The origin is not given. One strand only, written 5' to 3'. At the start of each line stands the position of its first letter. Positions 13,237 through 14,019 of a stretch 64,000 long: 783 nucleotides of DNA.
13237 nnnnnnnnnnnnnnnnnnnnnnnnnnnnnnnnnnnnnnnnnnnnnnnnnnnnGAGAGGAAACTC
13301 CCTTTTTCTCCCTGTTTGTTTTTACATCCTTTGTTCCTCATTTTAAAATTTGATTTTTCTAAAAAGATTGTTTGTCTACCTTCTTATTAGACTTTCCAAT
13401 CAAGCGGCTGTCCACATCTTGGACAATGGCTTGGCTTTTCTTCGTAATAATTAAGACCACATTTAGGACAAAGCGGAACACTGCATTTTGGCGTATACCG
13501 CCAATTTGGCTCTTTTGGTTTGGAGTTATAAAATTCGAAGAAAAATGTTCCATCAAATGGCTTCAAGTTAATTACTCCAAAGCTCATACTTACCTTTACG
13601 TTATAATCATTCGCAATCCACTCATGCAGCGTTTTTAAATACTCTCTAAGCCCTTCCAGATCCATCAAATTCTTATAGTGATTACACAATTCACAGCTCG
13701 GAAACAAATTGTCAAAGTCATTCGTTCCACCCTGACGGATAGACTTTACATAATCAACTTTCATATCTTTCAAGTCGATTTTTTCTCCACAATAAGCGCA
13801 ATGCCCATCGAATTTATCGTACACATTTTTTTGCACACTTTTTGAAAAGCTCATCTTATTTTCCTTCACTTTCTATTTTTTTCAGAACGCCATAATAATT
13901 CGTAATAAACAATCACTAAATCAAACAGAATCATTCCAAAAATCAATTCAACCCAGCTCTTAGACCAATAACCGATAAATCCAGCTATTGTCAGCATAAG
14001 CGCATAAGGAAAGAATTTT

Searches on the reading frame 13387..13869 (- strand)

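Call 11: search_protein_families(library=pfam, proteins=[window:13387-13869:-], max_evalue=0.01)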
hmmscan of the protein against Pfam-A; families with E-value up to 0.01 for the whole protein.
window:13387-13869:- (160 aa): 6 families
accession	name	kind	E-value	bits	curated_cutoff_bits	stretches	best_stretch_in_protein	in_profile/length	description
PF01844.29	HNH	-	7.5e-10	39.2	21.4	1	24-66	1-44/47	HNH endonuclease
PF14279.12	HNH_5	-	7.8e-07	29.4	27.5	1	24-67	1-44/56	HNH endonuclease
PF13248.11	Zn_ribbon_3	-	0.0008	19.2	27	0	23-31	18-26/26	zinc-ribbon domain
PF24460.1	DUF7575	-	0.0016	18.2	28.5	0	146-157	3-14/28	Domain of unknown function (DUF7575)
PF09297.16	Zn_ribbon_NUD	-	0.0024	18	24.8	0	148-155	5-12/32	NADH pyrophosphatase zinc ribbon domain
PF13240.11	Zn_Ribbon_1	-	0.0039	17.4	25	0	149-156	2-9/23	zinc-ribbon domain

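Call 12: search_protein_families(library=phrogs, proteins=[window:13387-13869:-], max_evalue=0.01)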
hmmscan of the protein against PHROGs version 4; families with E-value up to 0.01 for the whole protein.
window:13387-13869:- (160 aa): 25 families
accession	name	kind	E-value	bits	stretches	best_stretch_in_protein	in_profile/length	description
phrog_2118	-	DNA, RNA and nucleotide metabolism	1.5e-30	107.8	1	3-122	158-278/301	HNH endonuclease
phrog_2214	-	DNA, RNA and nucleotide metabolism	6.6e-11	43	1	7-86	179-253/429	HNH endonuclease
phrog_5718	-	DNA, RNA and nucleotide metabolism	1.3e-09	38.6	1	5-73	112-180/394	HNH endonuclease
phrog_1035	-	DNA, RNA and nucleotide metabolism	3.1e-09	38.1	1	12-80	151-224/271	endonuclease VII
phrog_10714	-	unknown function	1.1e-07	33.1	1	128-159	70-102/109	-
phrog_589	-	DNA, RNA and nucleotide metabolism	1.6e-07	32.2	1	16-66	86-138/179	HNH endonuclease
phrog_338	-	DNA, RNA and nucleotide metabolism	1.6e-07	32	1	22-67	208-260/340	HNH endonuclease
phrog_16986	-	unknown function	2.9e-07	31.3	1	5-66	4-65/248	-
phrog_16726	-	DNA, RNA and nucleotide metabolism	1.2e-06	29.5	1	4-66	76-140/308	HNH endonuclease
phrog_6050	-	DNA, RNA and nucleotide metabolism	2.4e-06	27.6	1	10-70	300-361/402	HNH endonuclease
phrog_7785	-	DNA, RNA and nucleotide metabolism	5.8e-06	27.4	1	10-69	59-114/147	HNH endonuclease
phrog_960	-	DNA, RNA and nucleotide metabolism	2.4e-05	23.5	1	18-66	224-274/991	HNH endonuclease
phrog_1271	-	DNA, RNA and nucleotide metabolism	3.4e-05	24.4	1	11-66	256-315/361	HNH endonuclease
phrog_14314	-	DNA, RNA and nucleotide metabolism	0.0001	23.7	1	7-67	2-62/252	HNH endonuclease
phrog_144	-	DNA, RNA and nucleotide metabolism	0.00011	22.9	1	10-76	73-142/175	HNH endonuclease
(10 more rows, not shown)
